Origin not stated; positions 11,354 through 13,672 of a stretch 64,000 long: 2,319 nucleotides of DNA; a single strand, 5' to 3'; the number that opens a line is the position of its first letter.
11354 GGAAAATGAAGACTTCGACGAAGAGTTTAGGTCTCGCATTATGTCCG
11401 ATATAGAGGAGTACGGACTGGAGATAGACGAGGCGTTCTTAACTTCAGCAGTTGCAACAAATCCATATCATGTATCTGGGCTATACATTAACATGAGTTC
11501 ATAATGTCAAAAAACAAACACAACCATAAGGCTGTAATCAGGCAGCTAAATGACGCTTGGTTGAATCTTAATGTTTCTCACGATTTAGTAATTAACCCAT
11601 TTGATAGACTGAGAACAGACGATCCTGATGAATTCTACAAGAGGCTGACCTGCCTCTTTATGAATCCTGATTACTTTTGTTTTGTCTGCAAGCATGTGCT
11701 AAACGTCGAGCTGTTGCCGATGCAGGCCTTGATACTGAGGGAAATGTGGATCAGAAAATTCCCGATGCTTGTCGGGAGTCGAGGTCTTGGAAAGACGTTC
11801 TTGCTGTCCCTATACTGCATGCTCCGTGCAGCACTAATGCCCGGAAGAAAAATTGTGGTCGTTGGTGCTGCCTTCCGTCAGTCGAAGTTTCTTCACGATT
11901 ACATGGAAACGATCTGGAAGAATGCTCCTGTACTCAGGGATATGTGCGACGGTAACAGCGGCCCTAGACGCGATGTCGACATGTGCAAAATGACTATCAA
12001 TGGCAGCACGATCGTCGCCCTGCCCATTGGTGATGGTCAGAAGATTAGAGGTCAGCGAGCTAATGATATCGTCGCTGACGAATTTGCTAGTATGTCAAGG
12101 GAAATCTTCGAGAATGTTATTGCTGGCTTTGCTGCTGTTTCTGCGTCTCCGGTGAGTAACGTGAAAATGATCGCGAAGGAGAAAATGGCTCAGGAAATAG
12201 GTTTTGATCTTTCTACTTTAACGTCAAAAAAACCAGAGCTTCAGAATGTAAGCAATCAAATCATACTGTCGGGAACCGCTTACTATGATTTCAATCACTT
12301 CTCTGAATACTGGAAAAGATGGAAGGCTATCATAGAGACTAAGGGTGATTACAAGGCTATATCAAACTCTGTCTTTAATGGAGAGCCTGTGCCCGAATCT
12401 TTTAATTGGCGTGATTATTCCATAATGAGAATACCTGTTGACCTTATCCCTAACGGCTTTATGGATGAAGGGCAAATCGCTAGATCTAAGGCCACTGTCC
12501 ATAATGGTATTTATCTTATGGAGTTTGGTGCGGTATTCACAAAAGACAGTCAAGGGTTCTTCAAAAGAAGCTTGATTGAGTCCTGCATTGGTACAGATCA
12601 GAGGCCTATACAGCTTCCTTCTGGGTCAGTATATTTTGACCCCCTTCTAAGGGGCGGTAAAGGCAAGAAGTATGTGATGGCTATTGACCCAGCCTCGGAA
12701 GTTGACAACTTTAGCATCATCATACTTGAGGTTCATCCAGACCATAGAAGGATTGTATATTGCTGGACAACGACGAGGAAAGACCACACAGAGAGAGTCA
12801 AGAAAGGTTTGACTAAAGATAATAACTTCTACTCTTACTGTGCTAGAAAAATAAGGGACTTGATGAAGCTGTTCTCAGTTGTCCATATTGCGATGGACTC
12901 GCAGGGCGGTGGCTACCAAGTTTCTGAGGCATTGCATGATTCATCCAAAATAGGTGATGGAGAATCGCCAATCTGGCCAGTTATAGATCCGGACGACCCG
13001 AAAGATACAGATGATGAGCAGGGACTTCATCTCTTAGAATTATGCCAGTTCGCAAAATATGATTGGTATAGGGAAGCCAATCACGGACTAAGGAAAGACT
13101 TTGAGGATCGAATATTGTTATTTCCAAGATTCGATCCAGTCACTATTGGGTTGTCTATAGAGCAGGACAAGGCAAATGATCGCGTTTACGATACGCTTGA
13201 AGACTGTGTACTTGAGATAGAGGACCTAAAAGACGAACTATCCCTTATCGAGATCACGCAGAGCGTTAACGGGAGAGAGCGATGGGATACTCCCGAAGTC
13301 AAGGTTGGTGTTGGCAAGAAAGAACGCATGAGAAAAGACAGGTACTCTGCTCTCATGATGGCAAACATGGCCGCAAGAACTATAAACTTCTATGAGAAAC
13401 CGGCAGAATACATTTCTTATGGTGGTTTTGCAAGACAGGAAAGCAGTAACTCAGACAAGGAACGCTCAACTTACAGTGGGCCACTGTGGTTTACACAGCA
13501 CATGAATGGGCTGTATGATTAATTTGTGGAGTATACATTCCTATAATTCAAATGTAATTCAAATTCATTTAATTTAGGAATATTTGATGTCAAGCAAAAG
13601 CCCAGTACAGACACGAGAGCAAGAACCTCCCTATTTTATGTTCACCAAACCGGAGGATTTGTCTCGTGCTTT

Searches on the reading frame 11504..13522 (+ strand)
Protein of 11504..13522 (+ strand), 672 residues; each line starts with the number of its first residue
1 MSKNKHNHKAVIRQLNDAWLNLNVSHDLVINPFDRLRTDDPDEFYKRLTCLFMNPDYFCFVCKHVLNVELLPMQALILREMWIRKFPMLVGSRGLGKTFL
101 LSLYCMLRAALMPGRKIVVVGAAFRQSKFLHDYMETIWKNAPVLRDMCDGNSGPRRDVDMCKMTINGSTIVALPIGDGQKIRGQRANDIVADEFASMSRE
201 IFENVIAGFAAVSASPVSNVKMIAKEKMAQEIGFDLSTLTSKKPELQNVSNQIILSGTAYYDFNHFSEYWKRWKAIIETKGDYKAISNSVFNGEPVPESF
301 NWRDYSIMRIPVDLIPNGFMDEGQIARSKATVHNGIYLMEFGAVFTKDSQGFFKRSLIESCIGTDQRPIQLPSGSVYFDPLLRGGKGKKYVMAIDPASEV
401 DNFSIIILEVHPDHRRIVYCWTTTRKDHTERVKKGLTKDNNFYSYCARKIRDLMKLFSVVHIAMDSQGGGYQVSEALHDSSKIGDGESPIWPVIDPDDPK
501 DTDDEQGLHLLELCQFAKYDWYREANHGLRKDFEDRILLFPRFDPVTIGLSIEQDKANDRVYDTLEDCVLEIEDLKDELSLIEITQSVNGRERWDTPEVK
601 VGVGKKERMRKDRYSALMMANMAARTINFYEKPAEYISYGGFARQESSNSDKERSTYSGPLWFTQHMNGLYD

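Call 18: search_protein_families(library=phrogs, proteins=[window:11504-13522:+], max_evalue=0.001)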
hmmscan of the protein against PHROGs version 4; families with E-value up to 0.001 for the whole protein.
window:11504-13522:+ (672 aa): 4 families
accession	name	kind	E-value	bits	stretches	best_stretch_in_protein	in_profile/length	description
phrog_2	-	head and packaging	1.2e-20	74.9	1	72-628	268-596/807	terminase large subunit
phrog_15503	-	unknown function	1.5e-13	51.8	1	53-216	53-214/245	-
phrog_9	-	head and packaging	1.8e-05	24.8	0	60-199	193-334/812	terminase large subunit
phrog_7579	-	head and packaging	9.6e-05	22.7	1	80-205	13-130/239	terminase large subunit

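Call 31: search_dna_similar(query=window:11504-13522:+, collection=phages, mode=protein, max_rows=15)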
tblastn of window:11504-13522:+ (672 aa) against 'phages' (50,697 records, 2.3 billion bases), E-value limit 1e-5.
Records with a match: 106; places in all: 106; records where one place covers at least 80% of the query: 9.
Best place of each record, by identity: <60% 106.
By first word of the organism name: Bacillus 69; Lactococcus 22; Staphylococcus 4; Clostridium 3; Mammaliicoccus 2; Bacteriophage 2; Microcystis 1; Clostridioides 1; Peptoclostridium 1; Lysinibacillus 1.
By host as written in the record: Lactococcus lactis 17; Bacillus cereus 10; Bacillus anthracis Sterne 10; Bacillus anthracis 7; Bacillus subtilis BEST7003 6; Bacillus subtilis subsp. subtilis str. 168 5; Bacillus cereus ATCC 27348 4; Bacillus anthracis ST-1 4; and 24 more.
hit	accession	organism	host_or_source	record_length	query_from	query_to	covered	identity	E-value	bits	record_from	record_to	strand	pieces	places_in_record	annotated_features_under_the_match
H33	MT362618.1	Microcystis phage MaeS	Microcystis aeruginosa FACHB-942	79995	65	632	85%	25.2%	3e-33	143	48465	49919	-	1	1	hypothetical protein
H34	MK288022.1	Bacillus phage pW4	Bacillus cereus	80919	61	623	84%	23.8%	2e-31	137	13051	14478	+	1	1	putative terminase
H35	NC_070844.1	Bacillus phage pW4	Bacillus cereus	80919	61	623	84%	23.8%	2e-31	137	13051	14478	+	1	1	putative terminase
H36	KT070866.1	Bacillus phage PBC4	Bacillus cereus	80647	61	623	84%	23.8%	2e-31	137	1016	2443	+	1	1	putative terminase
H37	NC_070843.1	Bacillus phage PBC4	Bacillus cereus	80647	61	623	84%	23.8%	2e-31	137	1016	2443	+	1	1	putative terminase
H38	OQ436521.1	Bacillus phage BSG01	Bacillus cereus ATCC 27348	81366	61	623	84%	23.8%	2e-31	137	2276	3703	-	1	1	terminase-like protein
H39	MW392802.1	Bacillus phage BCPST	Bacillus cereus ATCC 27348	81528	61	623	84%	23.8%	2e-31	137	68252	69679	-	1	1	terminase-like protein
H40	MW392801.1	Bacillus phage BCP6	Bacillus cereus ATCC 27348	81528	61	623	84%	23.8%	2e-31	137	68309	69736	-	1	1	terminase-like protein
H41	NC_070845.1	Bacillus phage BCPST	Bacillus cereus ATCC 27348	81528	61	623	84%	23.8%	2e-31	137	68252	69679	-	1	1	terminase-like protein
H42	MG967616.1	Bacillus phage v_B-Bak1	Bacillus anthracis ST-1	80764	61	490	64%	28.5%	8e-35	148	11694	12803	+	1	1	terminase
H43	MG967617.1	Bacillus phage v_B-Bak6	Bacillus anthracis ST-1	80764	61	490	64%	28.5%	8e-35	148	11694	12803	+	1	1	terminase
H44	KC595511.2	Bacillus phage Basilisk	Bacillus cereus BGSC 6E1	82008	61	490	64%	28.5%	8e-35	148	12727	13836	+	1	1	terminase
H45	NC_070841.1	Bacillus phage Basilisk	Bacillus cereus BGSC 6E1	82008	61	490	64%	28.5%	8e-35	148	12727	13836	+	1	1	terminase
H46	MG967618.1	Bacillus phage v_B-Bak10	Bacillus anthracis ST-1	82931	61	490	64%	28.5%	8e-35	148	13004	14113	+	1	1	terminase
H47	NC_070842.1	Bacillus phage v_B-Bak10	Bacillus anthracis ST-1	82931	61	490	64%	28.5%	8e-35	148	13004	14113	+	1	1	terminase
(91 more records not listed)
